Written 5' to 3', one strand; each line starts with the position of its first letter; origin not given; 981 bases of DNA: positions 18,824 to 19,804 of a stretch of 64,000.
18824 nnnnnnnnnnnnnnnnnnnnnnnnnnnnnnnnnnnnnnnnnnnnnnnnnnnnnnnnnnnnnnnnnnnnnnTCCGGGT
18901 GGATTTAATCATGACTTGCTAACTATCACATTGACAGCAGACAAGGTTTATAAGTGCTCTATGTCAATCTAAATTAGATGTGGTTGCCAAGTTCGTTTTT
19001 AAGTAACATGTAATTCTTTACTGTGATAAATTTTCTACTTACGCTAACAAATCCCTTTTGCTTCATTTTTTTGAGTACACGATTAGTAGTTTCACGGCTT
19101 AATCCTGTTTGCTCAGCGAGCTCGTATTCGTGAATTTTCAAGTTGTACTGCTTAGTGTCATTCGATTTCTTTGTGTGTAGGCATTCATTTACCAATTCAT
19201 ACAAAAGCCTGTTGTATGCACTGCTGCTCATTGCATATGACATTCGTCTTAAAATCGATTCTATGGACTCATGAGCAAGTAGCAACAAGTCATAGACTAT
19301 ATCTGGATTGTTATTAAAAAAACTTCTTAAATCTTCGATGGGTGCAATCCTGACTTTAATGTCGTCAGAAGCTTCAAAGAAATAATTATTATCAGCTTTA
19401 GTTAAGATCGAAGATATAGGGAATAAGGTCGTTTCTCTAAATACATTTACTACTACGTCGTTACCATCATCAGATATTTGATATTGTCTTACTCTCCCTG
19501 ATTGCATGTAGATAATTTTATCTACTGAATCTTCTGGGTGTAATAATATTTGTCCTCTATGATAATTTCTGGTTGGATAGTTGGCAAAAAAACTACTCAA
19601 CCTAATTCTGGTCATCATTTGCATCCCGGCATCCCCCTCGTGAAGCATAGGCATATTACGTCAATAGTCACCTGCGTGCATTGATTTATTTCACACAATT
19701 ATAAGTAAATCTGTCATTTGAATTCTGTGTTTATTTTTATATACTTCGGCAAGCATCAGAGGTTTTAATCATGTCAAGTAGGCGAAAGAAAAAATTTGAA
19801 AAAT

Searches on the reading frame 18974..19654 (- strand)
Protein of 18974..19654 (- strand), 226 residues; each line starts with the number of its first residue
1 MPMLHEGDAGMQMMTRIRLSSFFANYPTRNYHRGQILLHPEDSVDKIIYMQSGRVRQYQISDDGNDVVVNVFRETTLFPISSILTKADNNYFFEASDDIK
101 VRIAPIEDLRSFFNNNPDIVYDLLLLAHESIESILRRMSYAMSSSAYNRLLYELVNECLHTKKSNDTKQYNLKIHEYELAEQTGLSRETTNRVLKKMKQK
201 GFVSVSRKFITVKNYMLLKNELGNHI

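Call 3: search_protein_families(library=pfam, proteins=[window:18974-19654:-], max_evalue=1)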
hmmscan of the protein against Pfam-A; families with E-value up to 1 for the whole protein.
window:18974-19654:- (226 aa): 21 families
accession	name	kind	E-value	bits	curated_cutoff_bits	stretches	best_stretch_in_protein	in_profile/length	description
PF00027.35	cNMP_binding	-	5e-11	42.8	27.5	1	29-116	2-89/89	Cyclic nucleotide-binding domain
PF13545.12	HTH_Crp_2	-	6.8e-11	42.4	27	1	150-219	6-68/70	Crp-like helix-turn-helix domain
PF13412.12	HTH_24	-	3.8e-05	23.6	21.9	1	178-203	22-47/48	Winged helix-turn-helix DNA-binding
PF01047.28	MarR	-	5e-05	23.6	24.6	1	175-207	21-51/59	MarR family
PF00325.26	Crp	-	6.8e-05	23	21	1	178-201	7-30/32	Bacterial regulatory proteins, crp family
PF01978.25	TrmB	-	8e-05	22.9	25.6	1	176-207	25-56/68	Sugar-specific transcriptional regulator TrmB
PF12802.13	MarR_2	-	0.00024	21.6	27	1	178-204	25-51/61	MarR family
PF25213.1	HVO_A0261_N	-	0.0021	18.3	35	1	176-204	27-55/86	HVO_A0261 N-terminal domain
PF24034.1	DUF7343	-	0.004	17.4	27.6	1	178-205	23-50/62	Domain of unknown function (DUF7343)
PF14044.11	NETI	-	0.0066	16.6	27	1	187-207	7-27/56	NETI protein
PF24409.1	wHTH-PRTase_assc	-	0.0076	16.7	27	1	175-213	12-50/83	wHTH-PRTase associated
PF22798.2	DUF5817_CT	-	0.0078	16.5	29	1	179-207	21-49/54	DUF5817, C-terminal domain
PF09339.16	HTH_IclR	-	0.0081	16.4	22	1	178-204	23-49/52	IclR helix-turn-helix domain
PF18607.7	HTH_54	-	0.03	15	32.3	1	148-217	2-71/92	ParA helix turn helix domain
PF00392.27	GntR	-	0.039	14.1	27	1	174-206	24-57/64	Bacterial regulatory proteins, gntR family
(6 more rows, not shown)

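Call 4: search_protein_families(library=ncbifam, proteins=[window:18974-19654:-], max_evalue=1)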
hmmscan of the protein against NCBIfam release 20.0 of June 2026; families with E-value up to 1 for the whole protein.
window:18974-19654:- (226 aa): 22 families
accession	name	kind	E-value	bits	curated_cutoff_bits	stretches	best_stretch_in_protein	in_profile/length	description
TIGR03697.1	NtcA_cyano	equivalog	2.2e-15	56.9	244.95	1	34-220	1-190/193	global nitrogen regulator NtcA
NF008732.0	PRK11753.1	equivalog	3.1e-12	46.4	266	1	17-212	14-210/214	cAMP-activated global transcriptional regulator CRP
NF010499.0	PRK13918.1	equivalog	1.7e-11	44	274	1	28-218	14-197/205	CRP/FNR family transcriptional regulator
NF008365.0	PRK11161.1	subfamily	1.9e-10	40.5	228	1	31-220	52-241/250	fumarate/nitrate reduction transcriptional regulator Fnr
NF050806.1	TransRegFixKCaul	equivalog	5.4e-07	29.1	300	1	22-206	19-197/215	transcriptional regulator FixK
NF006901.0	PRK09392.1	equivalog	3.3e-06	26.6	211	1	14-216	23-215/236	transcriptional activator FtrB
TIGR02018.2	his_ut_repres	equivalog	0.00017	21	220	1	175-208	25-58/226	histidine utilization transcriptional repressor HutC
NF045989.1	TransRegFnrLRhodb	equivalog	0.00056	19.2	300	1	29-224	39-237/245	transcriptional regulator FnrL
NF008601.2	PRK11569.1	equivalog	0.0025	17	380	1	177-204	49-76/276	glyoxylate bypass operon transcriptional repressor IclR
NF040939.2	trans_reg_lrs14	equivalog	0.0034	17.4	90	1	171-207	34-70/103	Lrs14 family HTH-type transcriptional regulator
NF041163.2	encap_f2b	equivalog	0.004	16.3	400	1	19-119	88-189/450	family 2B encapsulin nanocompartment shell protein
NF053881.1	TransRegDeoRBac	equivalog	0.0064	15.7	420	1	170-206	17-53/311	DNA-binding transcriptional repressor DeoR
TIGR01884.1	cas_HTH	subfamily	0.0066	15.9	60.2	1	178-207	161-190/202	CRISPR-associated CARF protein Csa3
TIGR02431.1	pcaR_pcaU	subfamily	0.015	14.7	284.75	1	178-211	29-62/248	beta-ketoadipate pathway transcriptional regulators, PcaR/PcaU/PobR family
NF007341.0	PRK09834.1-3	equivalog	0.02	14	269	1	177-207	31-61/274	DNA-binding transcriptional regulator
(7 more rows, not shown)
